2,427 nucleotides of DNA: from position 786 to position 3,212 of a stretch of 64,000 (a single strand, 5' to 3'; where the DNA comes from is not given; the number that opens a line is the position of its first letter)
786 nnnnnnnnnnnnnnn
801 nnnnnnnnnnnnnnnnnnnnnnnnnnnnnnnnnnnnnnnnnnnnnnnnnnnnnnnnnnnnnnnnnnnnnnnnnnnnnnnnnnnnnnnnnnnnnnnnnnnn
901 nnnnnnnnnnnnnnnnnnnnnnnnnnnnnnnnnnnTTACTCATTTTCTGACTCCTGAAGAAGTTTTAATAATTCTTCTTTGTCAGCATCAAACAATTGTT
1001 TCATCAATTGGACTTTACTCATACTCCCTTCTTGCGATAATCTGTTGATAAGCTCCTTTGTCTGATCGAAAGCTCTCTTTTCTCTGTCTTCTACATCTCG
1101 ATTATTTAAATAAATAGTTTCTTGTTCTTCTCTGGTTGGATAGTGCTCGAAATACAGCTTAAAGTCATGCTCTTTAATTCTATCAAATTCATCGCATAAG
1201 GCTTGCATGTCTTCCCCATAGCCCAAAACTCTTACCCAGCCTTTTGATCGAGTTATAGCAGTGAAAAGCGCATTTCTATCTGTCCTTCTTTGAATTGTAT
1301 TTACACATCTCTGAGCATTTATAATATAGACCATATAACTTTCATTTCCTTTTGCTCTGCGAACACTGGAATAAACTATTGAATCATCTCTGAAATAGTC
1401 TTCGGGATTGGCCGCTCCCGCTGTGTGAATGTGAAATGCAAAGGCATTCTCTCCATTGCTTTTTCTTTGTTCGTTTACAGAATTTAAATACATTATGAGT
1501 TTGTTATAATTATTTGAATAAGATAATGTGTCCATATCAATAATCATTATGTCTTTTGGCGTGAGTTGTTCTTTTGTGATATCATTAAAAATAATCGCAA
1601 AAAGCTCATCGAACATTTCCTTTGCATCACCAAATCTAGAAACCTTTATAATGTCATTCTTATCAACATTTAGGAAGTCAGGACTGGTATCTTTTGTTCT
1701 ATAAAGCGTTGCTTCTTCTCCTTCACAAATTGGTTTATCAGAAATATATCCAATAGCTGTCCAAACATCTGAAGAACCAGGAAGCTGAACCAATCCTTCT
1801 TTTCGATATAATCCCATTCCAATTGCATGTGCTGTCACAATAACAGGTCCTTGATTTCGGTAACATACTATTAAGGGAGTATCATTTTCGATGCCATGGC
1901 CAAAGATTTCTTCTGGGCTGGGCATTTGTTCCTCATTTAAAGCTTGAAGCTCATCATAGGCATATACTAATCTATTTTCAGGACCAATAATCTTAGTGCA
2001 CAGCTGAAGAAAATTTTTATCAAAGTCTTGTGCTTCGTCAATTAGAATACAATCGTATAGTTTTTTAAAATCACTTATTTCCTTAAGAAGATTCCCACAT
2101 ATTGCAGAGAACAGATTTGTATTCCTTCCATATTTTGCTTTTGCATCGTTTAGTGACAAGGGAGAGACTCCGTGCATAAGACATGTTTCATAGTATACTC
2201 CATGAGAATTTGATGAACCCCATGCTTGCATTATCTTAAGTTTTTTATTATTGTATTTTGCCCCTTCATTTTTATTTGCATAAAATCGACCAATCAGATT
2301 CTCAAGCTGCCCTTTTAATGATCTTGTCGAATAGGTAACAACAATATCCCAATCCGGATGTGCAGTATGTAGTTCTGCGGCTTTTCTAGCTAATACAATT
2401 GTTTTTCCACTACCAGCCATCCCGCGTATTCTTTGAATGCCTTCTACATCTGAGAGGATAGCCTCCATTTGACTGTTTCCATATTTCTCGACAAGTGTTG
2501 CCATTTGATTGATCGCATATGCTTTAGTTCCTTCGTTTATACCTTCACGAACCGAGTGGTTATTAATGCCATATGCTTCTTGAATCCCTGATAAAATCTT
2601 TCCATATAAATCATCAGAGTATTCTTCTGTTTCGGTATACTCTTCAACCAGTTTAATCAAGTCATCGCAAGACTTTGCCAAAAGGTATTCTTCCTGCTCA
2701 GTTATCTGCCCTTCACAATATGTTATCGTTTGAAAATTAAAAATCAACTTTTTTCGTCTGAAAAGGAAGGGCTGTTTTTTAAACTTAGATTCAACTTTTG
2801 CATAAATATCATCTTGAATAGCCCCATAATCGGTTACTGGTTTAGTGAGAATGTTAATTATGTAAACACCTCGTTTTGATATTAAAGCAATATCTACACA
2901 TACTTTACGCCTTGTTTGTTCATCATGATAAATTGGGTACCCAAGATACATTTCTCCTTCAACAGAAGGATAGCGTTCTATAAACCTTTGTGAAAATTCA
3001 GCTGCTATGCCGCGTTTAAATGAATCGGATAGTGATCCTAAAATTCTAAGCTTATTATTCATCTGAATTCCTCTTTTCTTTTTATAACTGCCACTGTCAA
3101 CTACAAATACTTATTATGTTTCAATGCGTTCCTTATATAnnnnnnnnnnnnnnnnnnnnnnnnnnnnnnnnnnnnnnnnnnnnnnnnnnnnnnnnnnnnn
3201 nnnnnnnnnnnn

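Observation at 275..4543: Three-gene NTPase/nuclease cassette in an AT-rich island: candidate anti-phage defence operon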

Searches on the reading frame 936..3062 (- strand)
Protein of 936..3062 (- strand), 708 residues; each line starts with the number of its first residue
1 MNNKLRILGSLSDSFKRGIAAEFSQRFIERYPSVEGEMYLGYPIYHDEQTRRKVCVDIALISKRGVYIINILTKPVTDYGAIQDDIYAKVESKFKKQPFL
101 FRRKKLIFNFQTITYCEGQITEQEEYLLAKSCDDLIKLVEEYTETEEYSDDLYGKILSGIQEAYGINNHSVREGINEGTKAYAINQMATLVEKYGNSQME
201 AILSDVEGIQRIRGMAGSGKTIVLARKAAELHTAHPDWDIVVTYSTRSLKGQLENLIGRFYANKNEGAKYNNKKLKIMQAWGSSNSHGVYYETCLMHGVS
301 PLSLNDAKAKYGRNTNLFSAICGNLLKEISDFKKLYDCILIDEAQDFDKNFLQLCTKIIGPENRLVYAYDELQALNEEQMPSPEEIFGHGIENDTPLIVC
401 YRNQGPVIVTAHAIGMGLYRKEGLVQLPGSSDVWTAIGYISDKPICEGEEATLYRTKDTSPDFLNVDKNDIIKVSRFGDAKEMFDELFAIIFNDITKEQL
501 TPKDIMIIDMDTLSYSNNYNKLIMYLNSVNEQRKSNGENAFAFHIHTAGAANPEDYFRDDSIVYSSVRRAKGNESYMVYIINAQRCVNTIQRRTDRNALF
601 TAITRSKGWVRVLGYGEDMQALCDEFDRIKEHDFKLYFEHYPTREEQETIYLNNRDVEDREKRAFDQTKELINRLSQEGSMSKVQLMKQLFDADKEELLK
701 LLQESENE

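Call 3: search_protein_families(library=pfam, proteins=[window:936-3062:-], max_evalue=0.01)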
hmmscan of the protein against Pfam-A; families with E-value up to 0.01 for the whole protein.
window:936-3062:- (708 aa): 7 families
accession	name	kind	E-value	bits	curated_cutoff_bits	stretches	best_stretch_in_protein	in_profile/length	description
PF13538.12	UvrD_C_2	-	1.3e-07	31.8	27.4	1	563-612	3-51/52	UvrD-like helicase C-terminal domain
PF00580.27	UvrD-helicase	-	2.4e-05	24.6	23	0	331-373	208-250/271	UvrD/REP helicase N-terminal domain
PF25199.1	nSTAND_NTPase5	-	0.00011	22.5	34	1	209-246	43-79/145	Novel STAND NTPase 5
PF04851.21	ResIII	-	0.00029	21.2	22.5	1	212-344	28-134/164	Type III restriction enzyme, res subunit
PF13401.12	AAA_22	-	0.0004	21.1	27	1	212-356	10-105/130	AAA domain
PF09848.15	SLFN-g3_helicase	-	0.0014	18.5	24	1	212-386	6-138/354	Schlafen group 3, DNA/RNA helicase domain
PF13245.12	AAA_19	-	0.0027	18.3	25.1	0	208-374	12-129/134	AAA domain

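Call 4: search_protein_families(library=padloc, proteins=[window:936-3062:-], max_evalue=0.01)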
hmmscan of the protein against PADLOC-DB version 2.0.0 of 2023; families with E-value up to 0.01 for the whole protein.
window:936-3062:- (708 aa): 5 families
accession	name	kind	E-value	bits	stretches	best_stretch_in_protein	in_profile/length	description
PDLC03002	Helicase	-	1.9e-171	569.8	1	17-700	11-702/707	-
PDLC01087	C3a187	-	3.4e-17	60.5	1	197-610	200-539/559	NERD+UvrD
PDLC00132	GajB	-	2.6e-06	24.4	0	537-612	517-598/625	UrvD helicase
PDLC00120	GajB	-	4.5e-05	20.8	1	332-607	152-424/458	UrvD helicase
PDLC00107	GajB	-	0.00019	18.2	1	330-374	210-254/587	UrvD helicase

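Call 6: search_protein_families(library=ncbifam, proteins=[window:936-3062:-], max_evalue=0.01)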
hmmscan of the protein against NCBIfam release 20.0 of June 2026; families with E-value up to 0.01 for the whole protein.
window:936-3062:- (708 aa): 2 families
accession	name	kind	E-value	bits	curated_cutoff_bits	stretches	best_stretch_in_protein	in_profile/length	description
NF053713.1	helicas_STM2767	equivalog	2.6e-37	128.6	550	1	209-689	191-640/665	STM2767 family DEAD/DEAH box helicase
TIGR01448.2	helicase_RecD2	equivalog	0.0063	14.7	500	0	566-623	644-697/713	SF1B family DNA helicase RecD2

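Call 18: find_homologous_proteins(query=window:936-3062:-, max_evalue=1e-10)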
Query window:936-3062:- (708 aa): 3896 proteins with E <= 1e-10 among 8000 candidates; the best 120 are listed.
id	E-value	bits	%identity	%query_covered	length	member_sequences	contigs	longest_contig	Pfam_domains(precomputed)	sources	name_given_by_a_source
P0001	0.0e+0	1613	100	100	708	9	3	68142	PF13538.13,PF00580.28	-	-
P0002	0.0e+0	1341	83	100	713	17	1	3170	PF13538.13,PF13401.13,PF00580.28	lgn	-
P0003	0.0e+0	1324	82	100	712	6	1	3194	PF13538.13,PF00580.28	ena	-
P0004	0.0e+0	1321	82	100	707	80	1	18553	PF13538.13,PF13401.13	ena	-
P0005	0.0e+0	1315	82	100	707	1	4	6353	PF13538.13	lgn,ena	-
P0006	0.0e+0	1298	80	100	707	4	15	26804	PF13538.13,PF13401.13,PF09848.16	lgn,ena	-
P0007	0.0e+0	1298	80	100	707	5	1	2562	PF13538.13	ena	-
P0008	0.0e+0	1296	79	100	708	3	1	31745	PF13538.13,PF00580.28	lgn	-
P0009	0.0e+0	1295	80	100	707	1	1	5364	PF13538.13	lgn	-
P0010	0.0e+0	1290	80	100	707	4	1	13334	PF13538.13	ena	-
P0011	0.0e+0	1290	80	100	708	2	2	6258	PF13538.13,PF13401.13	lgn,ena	-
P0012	0.0e+0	1288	80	100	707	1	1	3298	PF13538.13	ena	-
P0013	0.0e+0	1254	78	100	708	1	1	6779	PF13538.13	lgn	-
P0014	0.0e+0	1245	80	93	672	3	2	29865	PF13538.13,PF13401.13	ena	-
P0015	0.0e+0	1241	76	100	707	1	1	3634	PF13538.13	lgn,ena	-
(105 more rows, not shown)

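Call 20: find_encoding_contigs(protein=P0001, flank=10000, max_places=6)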
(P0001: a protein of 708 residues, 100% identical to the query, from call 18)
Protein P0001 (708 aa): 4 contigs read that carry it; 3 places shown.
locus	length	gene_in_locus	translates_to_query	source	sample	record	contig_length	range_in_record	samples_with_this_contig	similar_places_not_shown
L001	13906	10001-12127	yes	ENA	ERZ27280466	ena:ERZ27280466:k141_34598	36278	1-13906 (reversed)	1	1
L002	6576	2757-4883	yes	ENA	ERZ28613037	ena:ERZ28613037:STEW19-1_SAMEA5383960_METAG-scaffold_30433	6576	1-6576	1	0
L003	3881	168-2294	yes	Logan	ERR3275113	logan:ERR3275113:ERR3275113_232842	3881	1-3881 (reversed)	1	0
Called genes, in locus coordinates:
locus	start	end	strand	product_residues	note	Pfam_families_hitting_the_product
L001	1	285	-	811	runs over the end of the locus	PF22666:Glyco_hydro_2_N2, PF00703:Glyco_hydro_2 (weak), PF17786:Mannosidase_ig, PF17753:Ig_mannosidase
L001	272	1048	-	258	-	PF01746:tRNA_m1G_MT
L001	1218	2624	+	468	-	-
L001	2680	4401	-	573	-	PF01095:Pectinesterase, PF13472:Lipase_GDSL_2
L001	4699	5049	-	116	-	-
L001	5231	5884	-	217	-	-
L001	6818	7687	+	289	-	PF13730:HTH_36 (faint), PF19481:DUF6017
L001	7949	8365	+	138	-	PF07374:DUF1492 (weak)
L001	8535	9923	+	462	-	PF01637:ATPase_2, PF13191:AAA_16 (weak), PF13173:AAA_14, PF03008:DUF234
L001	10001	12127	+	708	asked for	PF00580:UvrD-helicase (faint), PF13538:UvrD_C_2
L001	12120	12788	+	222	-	PF10053:DUF2290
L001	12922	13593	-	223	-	-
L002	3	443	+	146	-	?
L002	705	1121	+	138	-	PF07374:DUF1492 (weak)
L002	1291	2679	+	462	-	PF01637:ATPase_2, PF13191:AAA_16 (weak), PF13173:AAA_14, PF03008:DUF234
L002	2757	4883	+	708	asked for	PF00580:UvrD-helicase (faint), PF13538:UvrD_C_2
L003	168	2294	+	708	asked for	PF00580:UvrD-helicase (faint), PF13538:UvrD_C_2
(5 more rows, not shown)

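Call 21: find_related_loci(query=A1, collection=genome_contigs, flank=10000)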
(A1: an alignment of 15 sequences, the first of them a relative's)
Query A1 (708 aa) in genome_contigs; peptide patterns used: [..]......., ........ (x = any residue, [..] = any of these).
267 stretches matched a pattern; 36 encode a relative of the query (tblastn E <= 1e-3); 36 distinct loci.
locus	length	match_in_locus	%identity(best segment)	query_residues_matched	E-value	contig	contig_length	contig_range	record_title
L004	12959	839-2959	70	1-708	0e+0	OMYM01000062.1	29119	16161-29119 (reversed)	uncultured Erysipelotrichaceae bacterium isolate RUG087 genome assembly, contig: k87_3995865, whole genome shotgun seque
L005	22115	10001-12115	66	1-699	0e+0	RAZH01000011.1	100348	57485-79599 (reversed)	Bacterium 1XD42-54 strain 1XD42-54 Scaffold11_1, whole genome shotgun sequence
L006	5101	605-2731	65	1-702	0e+0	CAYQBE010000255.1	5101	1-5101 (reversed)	MAG TPA_asm: uncultured Clostridium sp. isolate SRP287540_co2_291 genome assembly, contig: NODE_18124_length_5101_cov_10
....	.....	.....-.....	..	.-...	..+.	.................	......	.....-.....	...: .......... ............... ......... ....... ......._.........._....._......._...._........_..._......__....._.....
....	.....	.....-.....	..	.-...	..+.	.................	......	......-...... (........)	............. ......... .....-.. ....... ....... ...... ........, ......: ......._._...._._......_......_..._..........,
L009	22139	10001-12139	64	1-706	0e+0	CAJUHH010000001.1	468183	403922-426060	MAG TPA_asm: uncultured Lachnospiraceae bacterium isolate MGBC132469 genome assembly, contig: MGBC132469.1, whole genome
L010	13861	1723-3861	63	1-706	0e+0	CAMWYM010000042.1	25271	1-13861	MAG TPA_asm: uncultured Clostridium sp. isolate SRR14411261_bin.12_metawrap_v1.3_MAG genome assembly, contig: NODE.319_l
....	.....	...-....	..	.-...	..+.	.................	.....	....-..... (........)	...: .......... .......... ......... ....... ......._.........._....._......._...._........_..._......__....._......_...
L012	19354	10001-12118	62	1-699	0e+0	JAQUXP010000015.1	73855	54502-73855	MAG: Lachnospiraceae bacterium isolate STD2_216 NODE_1162_length_73855_cov_28.152968_Sandtown_D2, whole genome shotgun s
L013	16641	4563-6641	59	5-706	0e+0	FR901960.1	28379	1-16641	Clostridium sp. CAG:389 genomic scaffold, scf395, whole genome shotgun sequence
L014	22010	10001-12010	60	29-706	0e+0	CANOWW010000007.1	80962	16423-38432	MAG TPA_asm: uncultured Clostridium sp. isolate SRR15604581_bin.10_metawrap_v1.3_MAG genome assembly, contig: NODE.363_l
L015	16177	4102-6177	59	8-707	0e+0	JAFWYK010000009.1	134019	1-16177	MAG: Clostridia bacterium isolate RGIG6184 Sheep_Rectum-1__c694990, whole genome shotgun sequence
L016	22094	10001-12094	57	3-706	0e+0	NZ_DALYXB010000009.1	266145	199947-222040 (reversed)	MAG: Lacrimispora sp. isolate CTOTU47174 NODE_15_length_266145_cov_10.691431, whole genome shotgun sequence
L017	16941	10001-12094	56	3-706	0e+0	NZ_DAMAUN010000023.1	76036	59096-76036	MAG: Lacrimispora sp. isolate CTOTU48504 NODE_85_length_76036_cov_5.740659, whole genome shotgun sequence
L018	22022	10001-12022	54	27-704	0e+0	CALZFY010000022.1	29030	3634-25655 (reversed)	MAG: uncultured Lachnoclostridium sp. isolate SRR3176534_bin.24_metaWRAP_v1.3_MAG genome assembly, contig: ERZ8974731.60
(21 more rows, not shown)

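Call 24: find_encoding_contigs(protein=P0008, flank=10000, max_places=3)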
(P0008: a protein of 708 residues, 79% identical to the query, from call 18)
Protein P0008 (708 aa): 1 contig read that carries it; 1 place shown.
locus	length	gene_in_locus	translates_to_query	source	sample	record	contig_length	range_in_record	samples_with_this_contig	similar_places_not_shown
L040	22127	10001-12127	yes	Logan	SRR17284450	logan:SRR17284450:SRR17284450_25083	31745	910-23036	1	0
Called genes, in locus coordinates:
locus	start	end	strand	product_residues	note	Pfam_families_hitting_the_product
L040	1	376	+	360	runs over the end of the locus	PF13439:Glyco_transf_4, PF13579:Glyco_trans_4_4, PF20706:GT4-conflict (weak), PF00534:Glycos_transf_1, PF13692:Glyco_trans_1_4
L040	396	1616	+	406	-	-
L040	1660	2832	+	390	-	PF13439:Glyco_transf_4 (weak)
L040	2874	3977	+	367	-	-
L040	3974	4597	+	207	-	PF25087:GMPPB_C (faint), PF00132:Hexapep (weak)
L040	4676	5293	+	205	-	PF00132:Hexapep, PF14602:Hexapep_2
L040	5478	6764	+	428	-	PF01943:Polysacc_synt, PF13440:Polysacc_synt_3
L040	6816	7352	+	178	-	PF13489:Methyltransf_23, PF08241:Methyltransf_11 (weak)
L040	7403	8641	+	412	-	PF14690:Zn_ribbon_ISL3 (weak), PF01610:DDE_Tnp_ISL3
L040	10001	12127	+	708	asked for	PF00580:UvrD-helicase (faint), PF13538:UvrD_C_2 (weak)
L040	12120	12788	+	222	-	PF10053:DUF2290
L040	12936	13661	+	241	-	-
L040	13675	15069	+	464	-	PF01693:Cauli_VI, PF00075:RNase_H, PF13456:RVT_3 (weak), PF15935:RnlA_toxin, PF18869:HEPN_RnaseLS (weak), PF19034:RnlA-toxin_DBD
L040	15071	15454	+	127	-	PF15933:RnlB_antitoxin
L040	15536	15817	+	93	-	-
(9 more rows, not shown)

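Call 25: find_encoding_contigs(protein=P0006, flank=10000, max_places=4)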
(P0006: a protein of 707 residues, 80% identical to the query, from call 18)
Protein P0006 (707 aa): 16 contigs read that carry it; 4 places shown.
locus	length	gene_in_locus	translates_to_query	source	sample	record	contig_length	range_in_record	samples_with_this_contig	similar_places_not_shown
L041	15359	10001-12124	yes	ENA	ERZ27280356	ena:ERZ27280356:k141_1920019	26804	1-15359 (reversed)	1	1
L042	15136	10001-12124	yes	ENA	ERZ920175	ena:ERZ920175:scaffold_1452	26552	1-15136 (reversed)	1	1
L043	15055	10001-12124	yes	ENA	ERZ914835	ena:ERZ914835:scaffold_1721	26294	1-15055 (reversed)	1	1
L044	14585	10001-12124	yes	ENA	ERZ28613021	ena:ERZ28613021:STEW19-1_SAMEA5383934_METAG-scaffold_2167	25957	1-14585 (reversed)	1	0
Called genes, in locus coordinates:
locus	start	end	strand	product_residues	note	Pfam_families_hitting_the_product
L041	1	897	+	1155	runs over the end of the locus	PF20473:MmeI_Mtase, PF07669:Eco57I, PF02384:N6_Mtase (weak)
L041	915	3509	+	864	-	PF08665:PglZ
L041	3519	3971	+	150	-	-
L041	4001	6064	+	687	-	PF20442:BrxL_N, PF13337:BrxL_ATPase, PF05362:Lon_C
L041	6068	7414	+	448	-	-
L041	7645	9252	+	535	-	PF05598:DUF772, PF01609:DDE_Tnp_1, PF13751:DDE_Tnp_1_6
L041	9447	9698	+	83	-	-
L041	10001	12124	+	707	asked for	PF13401:AAA_22 (faint), PF09848:SLFN-g3_helicase (faint), PF13538:UvrD_C_2 (weak)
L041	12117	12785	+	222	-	PF10053:DUF2290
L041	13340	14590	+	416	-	PF09565:RE_NgoFVII (faint), PF13091:PLDc_2, PF04851:ResIII, PF00270:DEAD (faint)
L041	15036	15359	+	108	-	?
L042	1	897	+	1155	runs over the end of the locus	PF20473:MmeI_Mtase, PF07669:Eco57I, PF02384:N6_Mtase (weak)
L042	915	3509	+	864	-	PF08665:PglZ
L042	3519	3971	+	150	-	-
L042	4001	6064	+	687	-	PF20442:BrxL_N, PF13337:BrxL_ATPase, PF05362:Lon_C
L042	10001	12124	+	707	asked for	PF13401:AAA_22 (faint), PF09848:SLFN-g3_helicase (faint), PF13538:UvrD_C_2 (weak)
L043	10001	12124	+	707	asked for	PF13401:AAA_22 (faint), PF09848:SLFN-g3_helicase (faint), PF13538:UvrD_C_2 (weak)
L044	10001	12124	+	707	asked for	PF13401:AAA_22 (faint), PF09848:SLFN-g3_helicase (faint), PF13538:UvrD_C_2 (weak)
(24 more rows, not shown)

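Call 49: search_solved_structures(query=A1, max_evalue=0.001)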
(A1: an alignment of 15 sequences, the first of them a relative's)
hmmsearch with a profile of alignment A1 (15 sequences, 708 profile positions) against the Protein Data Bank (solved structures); distinct sequences matched with E-value up to 0.001: 0.

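Call 56: search_dna_similar(query=window:936-3062:-, collection=phages, mode=protein, max_rows=15)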
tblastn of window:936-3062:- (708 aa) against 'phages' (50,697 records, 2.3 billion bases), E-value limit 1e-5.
No match.

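Call 57: search_dna_similar(query=window:936-3062:-, collection=plasmids, mode=protein, max_rows=15)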
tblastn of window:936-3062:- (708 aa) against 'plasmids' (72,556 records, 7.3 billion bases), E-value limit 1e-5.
Records with a match: 60; places in all: 61; records where one place covers at least 80% of the query: 20.
Best place of each record, by identity: <60% 60.
By first word of the organism name: Deinococcus 8; Acinetobacter 7; Lactococcus 6; Leptolyngbya 4; Nostoc 3; Escherichia 3; Haloarcula 3; Bacillus 2; Agrobacterium 2; Proteus 2; and 18 more.
By predicted mobility (MOB-suite, as given by PLSDB): non-mobilizable 37; conjugative 12; mobilizable 11.
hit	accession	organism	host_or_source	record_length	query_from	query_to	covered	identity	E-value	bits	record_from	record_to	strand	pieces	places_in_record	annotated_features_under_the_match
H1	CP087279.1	Ralstonia solanacearum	Tobacco,whole organism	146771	2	669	94%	35.2%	7e-108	368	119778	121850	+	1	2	record has no annotation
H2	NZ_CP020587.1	Acinetobacter nosocomialis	Homo sapiens,blood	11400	25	686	94%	35.4%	2e-115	389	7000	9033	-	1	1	ATP-binding domain-containing protein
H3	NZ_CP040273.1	Nostoc sp. C052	Blasia pusilla,pure culture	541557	27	692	94%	35.0%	2e-115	390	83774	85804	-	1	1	ATP-binding domain-containing protein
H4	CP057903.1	Escherichia coli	culture,Pooled sheep faecal samples ...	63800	1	677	96%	33.3%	2e-102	352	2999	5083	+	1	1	ATP-binding domain-containing protein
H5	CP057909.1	Escherichia coli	culture,Pooled sheep faecal samples ...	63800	1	677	96%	33.3%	2e-102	352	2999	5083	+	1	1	ATP-binding domain-containing protein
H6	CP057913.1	Escherichia coli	culture,Pooled sheep faecal samples ...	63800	1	677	96%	33.3%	2e-102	352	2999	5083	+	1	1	ATP-binding domain-containing protein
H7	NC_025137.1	Acinetobacter pittii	-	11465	33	663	89%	34.6%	2e-93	325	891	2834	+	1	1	ATP-binding domain-containing protein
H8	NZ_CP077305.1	Acinetobacter pittii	-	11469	33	663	89%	34.6%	2e-93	325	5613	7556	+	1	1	ATP-binding domain-containing protein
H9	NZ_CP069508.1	Acinetobacter pittii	-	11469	33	663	89%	34.6%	2e-93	325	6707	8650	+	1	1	ATP-binding domain-containing protein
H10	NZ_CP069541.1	Acinetobacter pittii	-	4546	33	663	89%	34.5%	4e-93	323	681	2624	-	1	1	ATP-binding domain-containing protein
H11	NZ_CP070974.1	Mycobacterium gordonae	Homo sapiens,skin biopsy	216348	35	691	93%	32.3%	2e-76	276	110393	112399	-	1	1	ATP-binding domain-containing protein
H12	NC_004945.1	Corynebacterium glutamicum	-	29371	35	682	92%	31.8%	2e-87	308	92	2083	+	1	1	ATP-binding domain-containing protein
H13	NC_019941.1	Thioflavicoccus mobilis 8321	flat, laminated microbial mat in a salt ...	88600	34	686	92%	30.0%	1e-80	288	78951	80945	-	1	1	ATP-binding domain-containing protein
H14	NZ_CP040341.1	Bacillus cereus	Apostichopus japonicus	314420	20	675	93%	29.6%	7e-67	247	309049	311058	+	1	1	ATP-binding domain-containing protein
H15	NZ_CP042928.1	Bacillus cereus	ocean sediment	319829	20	675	93%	29.6%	7e-67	247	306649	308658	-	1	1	ATP-binding domain-containing protein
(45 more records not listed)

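Call 58: get_annotated_region(hit=H4, flank=4000)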
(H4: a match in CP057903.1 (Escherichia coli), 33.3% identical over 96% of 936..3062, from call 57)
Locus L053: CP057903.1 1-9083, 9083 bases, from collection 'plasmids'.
description: Escherichia coli strain RHB10-C19 plasmid pRHB10-C19_3, complete sequence
organism: Escherichia coli (NCBI taxid 562)
taxonomy: Bacteria; Pseudomonadota; Gammaproteobacteria; Enterobacterales; Enterobacteriaceae; Escherichia; Escherichia coli
host: -; source: culture,Pooled sheep faecal samples collected from floor of farm; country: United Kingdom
typing (MOB-suite, as given by PLSDB): conjugative; replicon IncI-gamma/K1; relaxase MOBP; mating-pair formation MPF_I
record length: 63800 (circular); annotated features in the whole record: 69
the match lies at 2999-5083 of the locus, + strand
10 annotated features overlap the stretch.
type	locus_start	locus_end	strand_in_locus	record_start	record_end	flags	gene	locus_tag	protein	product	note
CDS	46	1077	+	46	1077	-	-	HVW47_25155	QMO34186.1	replication initiation protein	-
CDS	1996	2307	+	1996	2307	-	-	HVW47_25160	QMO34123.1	type II toxin-antitoxin system RelE/ParE family toxin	-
CDS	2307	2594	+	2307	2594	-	-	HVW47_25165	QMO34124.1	helix-turn-helix transcriptional regulator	-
CDS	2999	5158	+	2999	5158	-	-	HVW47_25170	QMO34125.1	ATP-binding domain-containing protein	-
CDS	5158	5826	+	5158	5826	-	-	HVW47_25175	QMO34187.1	DUF2290 domain-containing protein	-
CDS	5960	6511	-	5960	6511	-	-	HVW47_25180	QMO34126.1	plasmid stability family protein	-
CDS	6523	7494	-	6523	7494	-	-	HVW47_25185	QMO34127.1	plasmid stabilization protein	-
CDS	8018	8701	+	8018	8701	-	-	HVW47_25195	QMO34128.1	DNA methylase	-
CDS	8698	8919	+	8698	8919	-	-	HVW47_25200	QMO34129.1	hypothetical protein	-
CDS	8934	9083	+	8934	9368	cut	-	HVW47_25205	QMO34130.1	DUF1380 domain-containing protein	-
